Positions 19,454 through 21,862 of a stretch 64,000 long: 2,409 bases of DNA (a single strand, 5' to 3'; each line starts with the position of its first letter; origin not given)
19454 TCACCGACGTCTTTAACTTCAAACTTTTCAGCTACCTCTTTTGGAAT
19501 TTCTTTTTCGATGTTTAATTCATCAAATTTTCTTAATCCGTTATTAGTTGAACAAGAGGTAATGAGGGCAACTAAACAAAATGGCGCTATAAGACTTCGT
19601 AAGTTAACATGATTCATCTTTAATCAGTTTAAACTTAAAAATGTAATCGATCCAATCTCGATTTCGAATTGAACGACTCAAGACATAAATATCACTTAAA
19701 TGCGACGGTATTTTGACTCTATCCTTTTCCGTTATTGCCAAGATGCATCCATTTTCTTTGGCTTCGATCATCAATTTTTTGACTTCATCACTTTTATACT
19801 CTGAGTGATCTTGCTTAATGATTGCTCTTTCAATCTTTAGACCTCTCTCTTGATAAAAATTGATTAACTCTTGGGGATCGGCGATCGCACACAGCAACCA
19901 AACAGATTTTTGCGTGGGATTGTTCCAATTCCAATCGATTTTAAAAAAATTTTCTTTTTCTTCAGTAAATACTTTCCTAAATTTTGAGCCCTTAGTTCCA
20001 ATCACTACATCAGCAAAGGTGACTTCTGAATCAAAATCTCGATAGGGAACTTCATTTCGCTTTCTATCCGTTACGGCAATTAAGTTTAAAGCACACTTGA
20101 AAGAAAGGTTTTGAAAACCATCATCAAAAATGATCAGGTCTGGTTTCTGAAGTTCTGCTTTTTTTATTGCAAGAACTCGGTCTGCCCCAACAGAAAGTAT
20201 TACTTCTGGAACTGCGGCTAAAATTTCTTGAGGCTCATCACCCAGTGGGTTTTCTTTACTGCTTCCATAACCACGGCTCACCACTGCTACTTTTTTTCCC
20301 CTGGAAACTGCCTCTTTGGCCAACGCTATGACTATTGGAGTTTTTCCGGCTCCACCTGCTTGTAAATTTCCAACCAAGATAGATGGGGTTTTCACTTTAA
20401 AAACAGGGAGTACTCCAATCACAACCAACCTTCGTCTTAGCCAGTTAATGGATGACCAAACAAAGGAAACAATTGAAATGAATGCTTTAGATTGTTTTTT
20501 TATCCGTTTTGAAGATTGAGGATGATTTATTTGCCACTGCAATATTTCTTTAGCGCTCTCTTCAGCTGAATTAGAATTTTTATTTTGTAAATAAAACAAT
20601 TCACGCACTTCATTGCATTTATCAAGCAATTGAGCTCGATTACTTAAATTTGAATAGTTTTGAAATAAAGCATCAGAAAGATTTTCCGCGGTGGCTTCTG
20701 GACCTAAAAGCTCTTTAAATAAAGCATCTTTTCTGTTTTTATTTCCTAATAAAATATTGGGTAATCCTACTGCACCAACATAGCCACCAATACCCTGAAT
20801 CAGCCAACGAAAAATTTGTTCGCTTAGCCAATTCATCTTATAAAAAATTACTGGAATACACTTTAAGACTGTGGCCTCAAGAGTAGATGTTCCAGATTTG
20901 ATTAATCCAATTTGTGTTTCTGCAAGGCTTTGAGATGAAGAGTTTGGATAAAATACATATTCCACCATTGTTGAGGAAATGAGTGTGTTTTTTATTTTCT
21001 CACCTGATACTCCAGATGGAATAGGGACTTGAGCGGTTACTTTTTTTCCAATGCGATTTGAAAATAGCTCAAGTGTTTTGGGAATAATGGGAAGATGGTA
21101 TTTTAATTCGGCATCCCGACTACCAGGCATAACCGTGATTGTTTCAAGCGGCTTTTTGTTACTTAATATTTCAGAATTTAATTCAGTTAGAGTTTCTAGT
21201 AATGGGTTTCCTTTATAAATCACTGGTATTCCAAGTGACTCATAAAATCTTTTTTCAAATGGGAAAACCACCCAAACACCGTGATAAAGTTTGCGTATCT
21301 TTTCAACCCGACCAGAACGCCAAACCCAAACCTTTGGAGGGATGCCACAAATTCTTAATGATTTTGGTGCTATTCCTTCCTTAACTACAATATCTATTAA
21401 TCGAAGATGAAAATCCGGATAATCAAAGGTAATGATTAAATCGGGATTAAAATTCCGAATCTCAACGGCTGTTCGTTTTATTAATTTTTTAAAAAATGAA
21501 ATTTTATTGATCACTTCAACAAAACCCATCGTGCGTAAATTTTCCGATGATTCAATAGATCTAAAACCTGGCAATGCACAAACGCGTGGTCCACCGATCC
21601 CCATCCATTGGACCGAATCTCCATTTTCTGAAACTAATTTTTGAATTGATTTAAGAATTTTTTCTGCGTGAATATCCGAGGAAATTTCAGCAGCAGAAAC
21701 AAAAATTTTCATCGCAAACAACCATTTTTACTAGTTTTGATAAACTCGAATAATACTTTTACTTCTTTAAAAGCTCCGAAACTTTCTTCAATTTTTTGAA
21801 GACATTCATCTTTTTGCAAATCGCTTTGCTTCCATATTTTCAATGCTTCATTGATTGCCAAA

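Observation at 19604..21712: In-frame LpxB-LpxK fusion joining two consecutive lipid A steps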

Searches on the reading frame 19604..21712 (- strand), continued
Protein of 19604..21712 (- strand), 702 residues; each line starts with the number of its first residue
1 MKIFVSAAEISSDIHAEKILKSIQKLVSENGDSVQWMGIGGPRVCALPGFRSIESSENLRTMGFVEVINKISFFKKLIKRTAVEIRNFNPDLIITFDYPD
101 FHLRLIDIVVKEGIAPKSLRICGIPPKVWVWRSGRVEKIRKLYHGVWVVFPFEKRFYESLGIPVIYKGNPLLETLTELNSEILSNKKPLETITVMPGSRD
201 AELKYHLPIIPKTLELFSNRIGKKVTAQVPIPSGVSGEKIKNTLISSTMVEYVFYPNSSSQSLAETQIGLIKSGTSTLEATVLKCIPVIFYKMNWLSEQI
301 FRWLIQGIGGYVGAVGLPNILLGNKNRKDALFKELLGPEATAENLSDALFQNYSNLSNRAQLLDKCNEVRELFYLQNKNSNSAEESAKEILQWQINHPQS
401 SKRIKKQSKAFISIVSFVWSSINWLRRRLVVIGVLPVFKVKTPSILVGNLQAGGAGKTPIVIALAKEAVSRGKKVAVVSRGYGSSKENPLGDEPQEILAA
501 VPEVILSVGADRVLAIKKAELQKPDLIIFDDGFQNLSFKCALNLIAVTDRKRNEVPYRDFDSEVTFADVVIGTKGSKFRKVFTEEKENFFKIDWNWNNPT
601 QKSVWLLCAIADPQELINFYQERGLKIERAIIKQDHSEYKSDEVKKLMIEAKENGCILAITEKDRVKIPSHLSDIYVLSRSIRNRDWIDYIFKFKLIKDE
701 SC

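Call 45: fold_search(model_id=the predicted structure, library=pdb)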
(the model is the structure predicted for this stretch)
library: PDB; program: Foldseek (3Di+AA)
matches with E <= 10: 1485; with E <= 0.001: 216
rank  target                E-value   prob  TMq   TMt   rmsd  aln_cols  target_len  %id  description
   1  5w8s                  4.5e-17  1.00  0.32  0.56  20.8       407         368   23  Lipid A Disaccharide Synthase (LpxB)-7 solubilizing mutations (released 2018-01-31)
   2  5w8n                  4.8e-17  1.00  0.32  0.56  20.8       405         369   23  Lipid A Disaccharide Synthase (LpxB)-6 solubilizing mutations (released 2018-01-31)
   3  5w8x                  6.5e-17  1.00  0.32  0.56  20.7       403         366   23  Lipid A Disaccharide Synthase (LpxB)-7 solubilizing mutations-Bound to UDP (released 2018-01-31)
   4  4lkv_B                1.7e-15  1.00  0.34  0.70   4.1       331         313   23  Determinants of lipid substrate and membrane binding for the tetraacyldisaccharide-1-phosphate 4 -kinase LpxK (released 2014-07-09)
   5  4ehy                  2.3e-15  1.00  0.34  0.74   3.2       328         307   22  Crystal structure of LpxK from Aquifex aeolicus in complex with ADP/Mg2+ at 2.2 angstrom resolution (released 2012-08-29)
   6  4itn                  9.2e-15  1.00  0.32  0.67   4.8       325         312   23  Crystal structure of "compact P-loop" LpxK from Aquifex aeolicus in complex with chloride at 2.2 angstrom resolution (released 2013-04-03)
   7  4lkv_C                2.3e-14  1.00  0.32  0.66   4.5       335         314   23  Determinants of lipid substrate and membrane binding for the tetraacyldisaccharide-1-phosphate 4 -kinase LpxK (released 2014-07-09)
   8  4ehx                  2.7e-14  1.00  0.32  0.66   4.7       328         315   23  Crystal structure of LpxK from Aquifex aeolicus at 1.9 angstrom resolution (released 2012-08-29)
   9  8b6f_A0               4.6e-14  1.00  0.43  0.57   6.8       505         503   15  Cryo-EM structure of NADH:ubiquinone oxidoreductase (complex-I) from respiratory supercomplex of Tetrahymena thermoph (released 2023-03-29)
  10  4ehw                  9.1e-14  1.00  0.33  0.69   4.2       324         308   24  Crystal structure of LpxK from Aquifex aeolicus at 2.3 angstrom resolution (released 2012-08-29)
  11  8gym_T1               1.5e-12  1.00  0.39  0.53   7.5       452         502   15  Cryo-EM structure of Tetrahymena thermophila respiratory mega-complex MC IV2+(I+III2+II)2 (released 2023-06-14)
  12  7tgh_T1               1.7e-11  1.00  0.42  0.59   5.8       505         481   14  Cryo-EM structure of respiratory super-complex CI+III2 from Tetrahymena thermophila (released 2022-04-06)
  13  8uag                  1.5e-08  1.00  0.27  0.38  11.6       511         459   13  Sucrose-phosphate synthase-like protein from Leishmania major (released 2024-12-18)
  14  8hjp_B                1.6e-08  1.00  0.34  0.51   9.0       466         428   12  Crystal structure of glycosyltransferase SgUGT94-289-3 in complex with UDP state 1 (released 2024-05-29)
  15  8hjf_A                2.0e-08  1.00  0.34  0.50   8.4       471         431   13  Crystal structure of glycosyltransferase SgUGT94-289-3 in complex with M5, state 2 (released 2024-05-29)
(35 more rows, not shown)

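Call 55: search_protein_families(library=pfam, proteins=[L013:6138-7076:+], max_evalue=0.001)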
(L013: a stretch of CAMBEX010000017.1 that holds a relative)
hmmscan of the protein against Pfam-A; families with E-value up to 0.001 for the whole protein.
L013:6138-7076:+ (312 aa): 1 family
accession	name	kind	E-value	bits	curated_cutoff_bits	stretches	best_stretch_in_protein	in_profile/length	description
PF03279.18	Lip_A_acyltrans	-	1.4e-40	139.8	22.3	1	4-294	13-294/295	Bacterial lipid A biosynthesis acyltransferase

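Call 58: list_cluster_members(proteins=[P0007, P0009, P0017, P0019, P0032, P0064, P0066, P0069, P0077, P0040])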
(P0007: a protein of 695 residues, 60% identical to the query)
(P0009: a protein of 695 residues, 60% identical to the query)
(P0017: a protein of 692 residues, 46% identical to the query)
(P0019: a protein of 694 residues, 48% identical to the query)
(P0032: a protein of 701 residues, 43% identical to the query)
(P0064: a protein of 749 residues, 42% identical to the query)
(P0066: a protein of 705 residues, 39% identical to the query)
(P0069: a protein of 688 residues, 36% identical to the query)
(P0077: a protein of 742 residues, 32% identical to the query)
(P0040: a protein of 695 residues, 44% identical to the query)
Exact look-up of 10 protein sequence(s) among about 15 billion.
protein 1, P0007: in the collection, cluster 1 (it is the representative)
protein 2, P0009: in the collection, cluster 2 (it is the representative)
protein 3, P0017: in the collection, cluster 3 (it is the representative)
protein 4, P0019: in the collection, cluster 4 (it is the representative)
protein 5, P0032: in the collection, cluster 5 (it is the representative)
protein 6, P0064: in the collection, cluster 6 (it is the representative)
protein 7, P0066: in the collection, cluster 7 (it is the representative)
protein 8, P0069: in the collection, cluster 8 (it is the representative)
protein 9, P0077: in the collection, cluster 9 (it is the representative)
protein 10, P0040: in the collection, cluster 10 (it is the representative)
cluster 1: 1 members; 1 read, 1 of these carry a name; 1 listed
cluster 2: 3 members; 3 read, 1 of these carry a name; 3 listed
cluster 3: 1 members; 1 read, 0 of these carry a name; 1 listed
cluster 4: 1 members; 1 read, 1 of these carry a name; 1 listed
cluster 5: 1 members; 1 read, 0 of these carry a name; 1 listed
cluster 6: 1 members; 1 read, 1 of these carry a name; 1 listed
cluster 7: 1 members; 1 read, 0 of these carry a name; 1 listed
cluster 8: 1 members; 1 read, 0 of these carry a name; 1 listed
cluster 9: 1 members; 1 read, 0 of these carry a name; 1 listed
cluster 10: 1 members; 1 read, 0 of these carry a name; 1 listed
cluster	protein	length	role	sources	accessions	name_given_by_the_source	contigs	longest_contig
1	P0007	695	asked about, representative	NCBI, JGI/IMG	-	lipid-A-disaccharide synthase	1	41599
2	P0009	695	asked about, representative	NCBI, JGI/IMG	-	lipid-A-disaccharide synthase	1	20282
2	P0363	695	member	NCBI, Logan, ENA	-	-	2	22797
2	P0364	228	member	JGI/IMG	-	-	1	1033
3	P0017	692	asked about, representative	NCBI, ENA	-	-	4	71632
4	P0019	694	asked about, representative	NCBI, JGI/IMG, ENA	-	lipid-A-disaccharide synthase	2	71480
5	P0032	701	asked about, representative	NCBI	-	-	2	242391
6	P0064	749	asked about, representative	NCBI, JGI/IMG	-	lipid-A-disaccharide synthase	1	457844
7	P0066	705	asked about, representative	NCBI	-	-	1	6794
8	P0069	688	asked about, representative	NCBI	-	-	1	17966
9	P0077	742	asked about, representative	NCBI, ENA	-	-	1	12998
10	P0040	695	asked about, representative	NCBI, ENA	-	-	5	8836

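Call 59: find_encoding_contigs(protein=P0064, flank=1500, max_places=2)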
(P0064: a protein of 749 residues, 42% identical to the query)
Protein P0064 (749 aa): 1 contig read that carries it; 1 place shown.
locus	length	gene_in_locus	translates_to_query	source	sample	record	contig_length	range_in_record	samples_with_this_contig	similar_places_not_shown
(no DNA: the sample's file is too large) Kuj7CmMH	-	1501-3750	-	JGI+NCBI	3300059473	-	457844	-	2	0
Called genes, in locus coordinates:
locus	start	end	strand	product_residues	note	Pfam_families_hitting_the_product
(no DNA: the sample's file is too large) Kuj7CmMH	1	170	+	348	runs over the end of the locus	PF04613:LpxD, PF14602:Hexapep_2 (faint), PF25084:LbH_EIF2B (faint), PF00132:Hexapep (weak), PF25087:GMPPB_C, PF00132:Hexapep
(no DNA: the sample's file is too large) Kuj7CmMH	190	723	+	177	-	PF22817:ApeP-like, PF07977:FabA, PF22818:ApeI-like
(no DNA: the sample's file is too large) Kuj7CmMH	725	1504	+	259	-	PF00132:Hexapep (weak), PF25084:LbH_EIF2B (faint), PF25087:GMPPB_C, PF00132:Hexapep, PF13720:Acetyltransf_11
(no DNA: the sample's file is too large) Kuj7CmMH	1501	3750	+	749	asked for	PF02684:LpxB, PF02606:LpxK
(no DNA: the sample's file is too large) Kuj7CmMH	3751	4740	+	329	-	PF11306:DUF3108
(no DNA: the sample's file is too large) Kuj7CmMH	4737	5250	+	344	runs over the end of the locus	PF01075:Glyco_transf_9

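Call 60: find_encoding_contigs(protein=P0002, flank=1500, max_places=2)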
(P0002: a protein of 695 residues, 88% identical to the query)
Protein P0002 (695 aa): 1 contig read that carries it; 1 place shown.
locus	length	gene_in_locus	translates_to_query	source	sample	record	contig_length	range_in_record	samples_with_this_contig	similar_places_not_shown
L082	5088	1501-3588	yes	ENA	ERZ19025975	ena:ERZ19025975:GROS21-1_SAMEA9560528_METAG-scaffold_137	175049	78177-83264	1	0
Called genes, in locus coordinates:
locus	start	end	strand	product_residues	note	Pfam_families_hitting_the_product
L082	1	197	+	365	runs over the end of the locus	PF04613:LpxD, PF21711:DCTN5 (faint), PF24894:Hexapep_GlmU (faint), PF25084:LbH_EIF2B (weak), PF00132:Hexapep (weak), PF25087:GMPPB_C (weak), PF00132:Hexapep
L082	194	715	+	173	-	PF22817:ApeP-like (faint), PF07977:FabA, PF22818:ApeI-like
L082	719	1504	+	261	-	PF25084:LbH_EIF2B (faint), PF25087:GMPPB_C (faint), PF00132:Hexapep (weak), PF13720:Acetyltransf_11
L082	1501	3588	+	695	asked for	PF02684:LpxB, PF02606:LpxK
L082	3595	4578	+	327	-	PF11306:DUF3108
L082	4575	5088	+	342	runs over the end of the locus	PF01075:Glyco_transf_9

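Call 72: find_encoding_contigs(protein=P0081, flank=2500, max_places=2)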
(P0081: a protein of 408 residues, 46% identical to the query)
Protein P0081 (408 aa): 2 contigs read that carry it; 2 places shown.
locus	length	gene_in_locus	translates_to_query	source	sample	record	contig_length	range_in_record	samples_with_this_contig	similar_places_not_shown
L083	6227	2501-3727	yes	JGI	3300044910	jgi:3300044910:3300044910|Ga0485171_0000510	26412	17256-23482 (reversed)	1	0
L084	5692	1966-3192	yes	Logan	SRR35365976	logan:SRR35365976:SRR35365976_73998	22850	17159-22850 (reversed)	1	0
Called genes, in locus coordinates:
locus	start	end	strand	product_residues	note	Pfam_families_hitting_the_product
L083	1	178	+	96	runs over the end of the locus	PF00216:Bac_DNA_binding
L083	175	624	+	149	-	-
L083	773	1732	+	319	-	PF03279:Lip_A_acyltrans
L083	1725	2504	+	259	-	PF25087:GMPPB_C (faint), PF00132:Hexapep (weak), PF25084:LbH_EIF2B (faint), PF00132:Hexapep, PF13720:Acetyltransf_11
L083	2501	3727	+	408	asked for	PF02684:LpxB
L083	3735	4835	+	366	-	PF06258:Mito_fiss_Elm1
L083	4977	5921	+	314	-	-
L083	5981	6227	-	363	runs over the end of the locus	PF13641:Glyco_tranf_2_3, PF00535:Glycos_transf_2, PF10111:Glyco_tranf_2_2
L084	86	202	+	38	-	-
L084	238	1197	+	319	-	PF03279:Lip_A_acyltrans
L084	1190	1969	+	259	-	PF25087:GMPPB_C (faint), PF00132:Hexapep (weak), PF25084:LbH_EIF2B (faint), PF00132:Hexapep, PF13720:Acetyltransf_11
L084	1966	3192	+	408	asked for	PF02684:LpxB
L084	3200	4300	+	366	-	PF06258:Mito_fiss_Elm1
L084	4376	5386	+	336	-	-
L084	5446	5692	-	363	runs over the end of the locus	PF13641:Glyco_tranf_2_3, PF00535:Glycos_transf_2, PF10111:Glyco_tranf_2_2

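Call 78: search_protein_families(library=pfam, proteins=[L047:5139-5804:+, L039:5121-5777:+, L047:3408-3995:+, L047:6879-9683:+], max_evalue=0.001)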
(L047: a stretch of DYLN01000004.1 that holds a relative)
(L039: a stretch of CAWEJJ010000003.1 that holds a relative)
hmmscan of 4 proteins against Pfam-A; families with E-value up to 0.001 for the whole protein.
L047:5139-5804:+ (221 aa): 1 family
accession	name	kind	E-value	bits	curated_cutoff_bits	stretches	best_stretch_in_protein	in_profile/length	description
PF04028.18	DUF374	-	2.1e-24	85.4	26.8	1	66-131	3-68/69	Domain of unknown function (DUF374)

L039:5121-5777:+ (218 aa): 1 family
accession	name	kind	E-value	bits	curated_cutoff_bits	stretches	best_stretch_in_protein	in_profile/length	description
PF04028.18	DUF374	-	6.2e-26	90.2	26.8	1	65-131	2-68/69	Domain of unknown function (DUF374)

L047:3408-3995:+ (195 aa): 2 families
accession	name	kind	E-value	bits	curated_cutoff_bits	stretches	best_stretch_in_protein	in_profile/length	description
PF04140.19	ICMT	-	1.3e-06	29.2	24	1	40-129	3-93/95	Isoprenylcysteine carboxyl methyltransferase (ICMT) family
PF04191.18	PEMT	-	7e-06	26.9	25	1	34-135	2-104/105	Phospholipid methyltransferase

L047:6879-9683:+ (934 aa): 3 families
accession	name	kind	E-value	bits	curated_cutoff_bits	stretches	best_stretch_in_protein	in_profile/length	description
PF02896.24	PEP-utilizers_C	-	5.7e-78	262.5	22.8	1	550-904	4-291/293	PEP-utilising enzyme, PEP-binding domain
PF01326.24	PPDK_N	-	2.1e-60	205.2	27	3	68-311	75-221/328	Pyruvate phosphate dikinase, AMP/ATP-binding domain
PF00391.29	PEP-utilizers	-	6.7e-23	80.5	23.1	1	453-534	3-72/72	PEP-utilising enzyme, mobile domain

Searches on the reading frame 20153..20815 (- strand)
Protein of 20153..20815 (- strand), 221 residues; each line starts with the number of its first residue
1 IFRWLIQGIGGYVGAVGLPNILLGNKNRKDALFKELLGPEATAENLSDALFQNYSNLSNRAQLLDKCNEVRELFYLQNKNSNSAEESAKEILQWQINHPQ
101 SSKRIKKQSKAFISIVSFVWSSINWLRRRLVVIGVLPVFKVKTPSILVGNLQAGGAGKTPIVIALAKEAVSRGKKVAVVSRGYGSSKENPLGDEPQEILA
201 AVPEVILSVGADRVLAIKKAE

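Call 57: search_protein_representatives(protein=window:20153-20815:-)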
Query: 221 residues. Proteins with E-value up to 0.001 (for the whole library): 7071; up to 1e-10: 120; up to 1e-30: 5. The best 150 are listed.
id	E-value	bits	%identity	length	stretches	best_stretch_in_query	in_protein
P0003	1.3e-75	270.2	60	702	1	1-221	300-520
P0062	1.4e-64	234.2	52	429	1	1-220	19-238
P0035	1.4e-46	175.4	50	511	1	1-181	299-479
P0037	9.0e-37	143.4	46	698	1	9-217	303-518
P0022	8.0e-36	140.3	45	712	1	2-218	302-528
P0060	7.6e-29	117.5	40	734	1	3-217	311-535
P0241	1.8e-28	116.3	51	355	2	80-190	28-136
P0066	7.2e-28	114.3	47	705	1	9-187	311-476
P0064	1.1e-27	113.7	43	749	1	10-188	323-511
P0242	1.5e-27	113.2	73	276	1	137-220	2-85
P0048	2.6e-27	112.5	43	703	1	3-214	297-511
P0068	6.0e-27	111.3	42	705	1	3-198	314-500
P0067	6.0e-26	108.0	40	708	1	3-198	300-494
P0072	3.5e-24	102.2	38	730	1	2-186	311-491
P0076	8.9e-24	100.9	39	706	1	3-195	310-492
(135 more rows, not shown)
